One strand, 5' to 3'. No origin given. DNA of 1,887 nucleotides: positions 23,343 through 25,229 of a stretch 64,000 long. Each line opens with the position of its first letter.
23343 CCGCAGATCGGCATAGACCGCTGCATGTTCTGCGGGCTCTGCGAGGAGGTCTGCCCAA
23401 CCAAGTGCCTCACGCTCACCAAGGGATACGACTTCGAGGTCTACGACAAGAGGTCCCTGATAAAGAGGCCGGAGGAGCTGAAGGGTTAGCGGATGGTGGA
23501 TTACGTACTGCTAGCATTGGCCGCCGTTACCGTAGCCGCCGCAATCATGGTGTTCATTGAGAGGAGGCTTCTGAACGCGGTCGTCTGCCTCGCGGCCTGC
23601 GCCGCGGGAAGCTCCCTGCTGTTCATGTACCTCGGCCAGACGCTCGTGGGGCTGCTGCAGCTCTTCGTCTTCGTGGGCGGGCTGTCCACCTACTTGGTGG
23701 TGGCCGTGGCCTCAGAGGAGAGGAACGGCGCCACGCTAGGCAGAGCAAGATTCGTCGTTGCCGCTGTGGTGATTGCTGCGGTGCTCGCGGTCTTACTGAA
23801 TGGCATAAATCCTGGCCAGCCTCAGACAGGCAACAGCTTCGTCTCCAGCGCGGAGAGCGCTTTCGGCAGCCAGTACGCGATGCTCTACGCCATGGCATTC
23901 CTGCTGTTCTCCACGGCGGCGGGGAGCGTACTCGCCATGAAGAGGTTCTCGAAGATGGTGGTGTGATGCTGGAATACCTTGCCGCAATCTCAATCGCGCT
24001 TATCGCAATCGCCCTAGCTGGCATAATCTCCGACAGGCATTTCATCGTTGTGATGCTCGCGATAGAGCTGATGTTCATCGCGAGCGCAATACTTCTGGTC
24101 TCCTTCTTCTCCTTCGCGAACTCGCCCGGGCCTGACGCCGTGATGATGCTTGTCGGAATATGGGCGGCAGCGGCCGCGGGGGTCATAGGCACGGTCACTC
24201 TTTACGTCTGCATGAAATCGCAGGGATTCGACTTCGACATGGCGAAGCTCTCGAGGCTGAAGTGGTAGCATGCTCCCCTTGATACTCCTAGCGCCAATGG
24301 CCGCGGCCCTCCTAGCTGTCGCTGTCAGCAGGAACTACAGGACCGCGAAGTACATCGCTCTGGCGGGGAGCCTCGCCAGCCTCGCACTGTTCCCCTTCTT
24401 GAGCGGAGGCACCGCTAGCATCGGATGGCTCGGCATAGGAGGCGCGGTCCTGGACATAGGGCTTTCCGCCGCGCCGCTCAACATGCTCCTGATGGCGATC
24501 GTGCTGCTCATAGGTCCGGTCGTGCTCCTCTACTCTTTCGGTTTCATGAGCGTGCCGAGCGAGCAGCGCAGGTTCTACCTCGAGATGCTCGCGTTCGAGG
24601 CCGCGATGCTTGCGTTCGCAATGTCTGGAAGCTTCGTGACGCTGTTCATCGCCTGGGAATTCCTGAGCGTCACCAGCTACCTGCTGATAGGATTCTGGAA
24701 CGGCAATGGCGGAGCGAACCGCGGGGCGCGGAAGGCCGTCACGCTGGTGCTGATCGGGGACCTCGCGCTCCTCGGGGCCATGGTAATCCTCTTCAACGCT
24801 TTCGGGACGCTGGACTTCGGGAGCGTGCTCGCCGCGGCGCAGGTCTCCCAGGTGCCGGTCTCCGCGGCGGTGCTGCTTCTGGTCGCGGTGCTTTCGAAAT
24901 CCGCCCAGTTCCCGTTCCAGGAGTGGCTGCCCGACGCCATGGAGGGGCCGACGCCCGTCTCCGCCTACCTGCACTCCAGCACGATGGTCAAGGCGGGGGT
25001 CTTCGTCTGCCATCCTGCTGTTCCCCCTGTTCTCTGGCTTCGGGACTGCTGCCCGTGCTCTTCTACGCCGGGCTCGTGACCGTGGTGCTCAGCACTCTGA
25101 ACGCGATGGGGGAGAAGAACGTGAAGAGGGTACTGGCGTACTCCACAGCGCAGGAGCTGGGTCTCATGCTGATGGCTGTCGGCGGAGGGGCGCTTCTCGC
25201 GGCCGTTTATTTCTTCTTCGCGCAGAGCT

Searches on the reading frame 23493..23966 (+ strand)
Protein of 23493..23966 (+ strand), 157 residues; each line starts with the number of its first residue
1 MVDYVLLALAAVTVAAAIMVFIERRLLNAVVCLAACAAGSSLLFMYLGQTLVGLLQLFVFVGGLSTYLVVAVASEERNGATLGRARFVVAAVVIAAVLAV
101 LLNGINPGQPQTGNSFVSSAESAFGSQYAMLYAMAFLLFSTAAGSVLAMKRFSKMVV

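Call 11: search_protein_families(library=pfam, proteins=[window:23493-23966:+], max_evalue=0.001)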
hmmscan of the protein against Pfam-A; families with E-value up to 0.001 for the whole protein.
window:23493-23966:+ (157 aa): 1 family
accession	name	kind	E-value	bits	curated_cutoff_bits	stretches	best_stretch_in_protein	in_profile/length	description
PF00499.25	Oxidored_q3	-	6.4e-08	32.9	33.2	1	17-146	2-144/146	NADH-ubiquinone/plastoquinone oxidoreductase chain 6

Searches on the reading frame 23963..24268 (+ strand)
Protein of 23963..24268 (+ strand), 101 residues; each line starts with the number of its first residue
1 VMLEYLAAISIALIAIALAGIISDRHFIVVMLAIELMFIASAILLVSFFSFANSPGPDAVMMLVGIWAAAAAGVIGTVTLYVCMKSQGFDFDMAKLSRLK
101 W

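Call 11: search_protein_families(library=pfam, proteins=[window:23963-24268:+], max_evalue=0.001)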
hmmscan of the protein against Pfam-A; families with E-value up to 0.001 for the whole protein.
window:23963-24268:+ (101 aa): 1 family
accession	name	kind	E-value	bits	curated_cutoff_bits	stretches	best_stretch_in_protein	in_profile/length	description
PF00420.29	Oxidored_q2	-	8.8e-09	35.4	26.1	1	6-99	2-93/95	NADH-ubiquinone/plastoquinone oxidoreductase chain 4L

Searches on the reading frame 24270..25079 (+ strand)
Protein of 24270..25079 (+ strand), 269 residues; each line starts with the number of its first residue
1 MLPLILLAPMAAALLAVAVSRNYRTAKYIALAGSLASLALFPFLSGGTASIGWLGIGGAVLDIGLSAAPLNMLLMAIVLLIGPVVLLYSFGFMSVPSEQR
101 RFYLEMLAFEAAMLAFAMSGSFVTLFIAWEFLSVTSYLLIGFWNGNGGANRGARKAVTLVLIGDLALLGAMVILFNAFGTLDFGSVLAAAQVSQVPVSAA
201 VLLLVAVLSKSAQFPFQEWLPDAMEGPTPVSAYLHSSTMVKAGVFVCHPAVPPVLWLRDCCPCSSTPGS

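Call 11: search_protein_families(library=pfam, proteins=[window:24270-25079:+], max_evalue=0.001)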
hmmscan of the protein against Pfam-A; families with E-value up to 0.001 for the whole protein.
window:24270-25079:+ (269 aa): 2 families
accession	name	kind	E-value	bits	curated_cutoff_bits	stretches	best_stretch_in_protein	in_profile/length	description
PF00361.26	Proton_antipo_M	-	8.5e-29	101.1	21.5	1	119-248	1-133/294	NADH:quinone oxidoreductase/Mrp antiporter, TM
PF00662.26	Proton_antipo_N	-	7.5e-07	29.4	24.5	1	53-103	1-51/51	NADH-Ubiquinone oxidoreductase (complex I), chain 5 N-terminus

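Call 23: find_homologous_proteins(query=window:24270-25079:+, max_evalue=1e-30)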
Query window:24270-25079:+ (269 aa): 701 proteins with E <= 1e-30 among 8000 candidates; the best 120 are listed.
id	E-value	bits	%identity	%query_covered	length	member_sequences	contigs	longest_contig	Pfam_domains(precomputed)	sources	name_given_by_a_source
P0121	2.2e-107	377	77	83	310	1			PF00662.27,PF00361.26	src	-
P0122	3.3e-83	297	56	97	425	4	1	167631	PF00662.27,PF00361.26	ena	-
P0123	4.4e-74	268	55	89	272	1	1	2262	PF00361.26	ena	-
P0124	1.5e-70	256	53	85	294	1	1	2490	PF00662.27,PF00361.26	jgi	-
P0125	2.7e-67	245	55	83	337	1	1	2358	PF00361.26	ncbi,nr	ncbi:MAG TPA: proton-conducting transporter membrane subunit, partial [Candidatus Aquilonibacter sp.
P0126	2.0e-65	239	66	71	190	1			PF00361.26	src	-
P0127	2.5e-65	239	48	94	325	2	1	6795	PF00361.26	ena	-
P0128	7.7e-65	237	48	88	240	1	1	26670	PF00662.27,PF00361.26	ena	-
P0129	2.7e-63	232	49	91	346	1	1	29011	PF00662.27,PF00361.26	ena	-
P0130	2.7e-63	232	50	86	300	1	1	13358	PF00361.26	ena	-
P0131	7.7e-63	231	51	84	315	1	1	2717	PF00662.27,PF00361.26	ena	-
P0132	1.1e-56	211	47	92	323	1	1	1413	PF00361.26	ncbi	-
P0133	3.6e-55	206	46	88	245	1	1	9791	PF00662.27,PF00361.26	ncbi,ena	-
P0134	1.5e-54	204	58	64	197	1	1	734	PF00662.27,PF00361.26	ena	-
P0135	2.2e-51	193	43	94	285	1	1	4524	PF00662.27,PF00361.26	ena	-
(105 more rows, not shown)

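Call 24: find_encoding_contigs(protein=P0122, flank=10000, max_places=3)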
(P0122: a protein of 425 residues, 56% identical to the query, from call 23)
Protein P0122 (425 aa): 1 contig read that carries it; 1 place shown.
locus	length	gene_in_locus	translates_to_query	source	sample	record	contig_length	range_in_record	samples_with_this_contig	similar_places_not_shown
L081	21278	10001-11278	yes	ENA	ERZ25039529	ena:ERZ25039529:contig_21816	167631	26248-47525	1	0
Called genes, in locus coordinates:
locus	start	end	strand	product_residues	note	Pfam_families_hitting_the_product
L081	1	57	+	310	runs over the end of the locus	PF18689:PriX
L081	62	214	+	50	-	-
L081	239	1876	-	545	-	PF13231:PMT_2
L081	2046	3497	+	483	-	-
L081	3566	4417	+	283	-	PF01263:Aldose_epim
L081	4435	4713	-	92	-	-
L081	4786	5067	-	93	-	-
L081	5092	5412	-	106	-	-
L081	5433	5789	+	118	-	PF00507:Oxidored_q4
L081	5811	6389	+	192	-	PF01058:Oxidored_q6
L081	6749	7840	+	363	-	PF00346:Complex1_49kDa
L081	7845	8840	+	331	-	PF00146:NADHdh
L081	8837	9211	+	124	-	PF13534:Fer4_17 (faint), PF13183:Fer4_8 (faint), PF12797:Fer4_2 (faint), PF13237:Fer4_10, PF00037:Fer4 (faint), PF14697:Fer4_21, PF12838:Fer4_7, PF13187:Fer4_9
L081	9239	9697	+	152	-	PF00499:Oxidored_q3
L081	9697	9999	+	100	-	PF00420:Oxidored_q2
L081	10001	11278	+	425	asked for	PF00662:Proton_antipo_N, PF00361:Proton_antipo_M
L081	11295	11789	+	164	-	-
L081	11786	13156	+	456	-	PF00361:Proton_antipo_M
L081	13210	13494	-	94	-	PF17862:AAA_lid_3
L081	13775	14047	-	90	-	PF00004:AAA (weak)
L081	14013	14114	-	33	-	-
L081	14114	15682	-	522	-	PF13401:AAA_22 (faint), PF13191:AAA_16 (faint), PF00004:AAA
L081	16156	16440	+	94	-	PF04193:PQ-loop, PF03083:MtN3_slv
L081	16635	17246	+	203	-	PF12158:DUF3592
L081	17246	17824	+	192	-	PF00293:NUDIX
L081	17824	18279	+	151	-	PF00583:Acetyltransf_1, PF13673:Acetyltransf_10, PF13508:Acetyltransf_7, PF08445:FR47 (weak)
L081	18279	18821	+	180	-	PF01725:Ham1p_like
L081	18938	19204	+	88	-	PF00571:CBS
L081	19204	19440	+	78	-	PF00571:CBS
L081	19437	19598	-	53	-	-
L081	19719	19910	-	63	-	-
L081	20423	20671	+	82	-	-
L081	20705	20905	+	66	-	-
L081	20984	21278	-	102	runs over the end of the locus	PF01253:SUI1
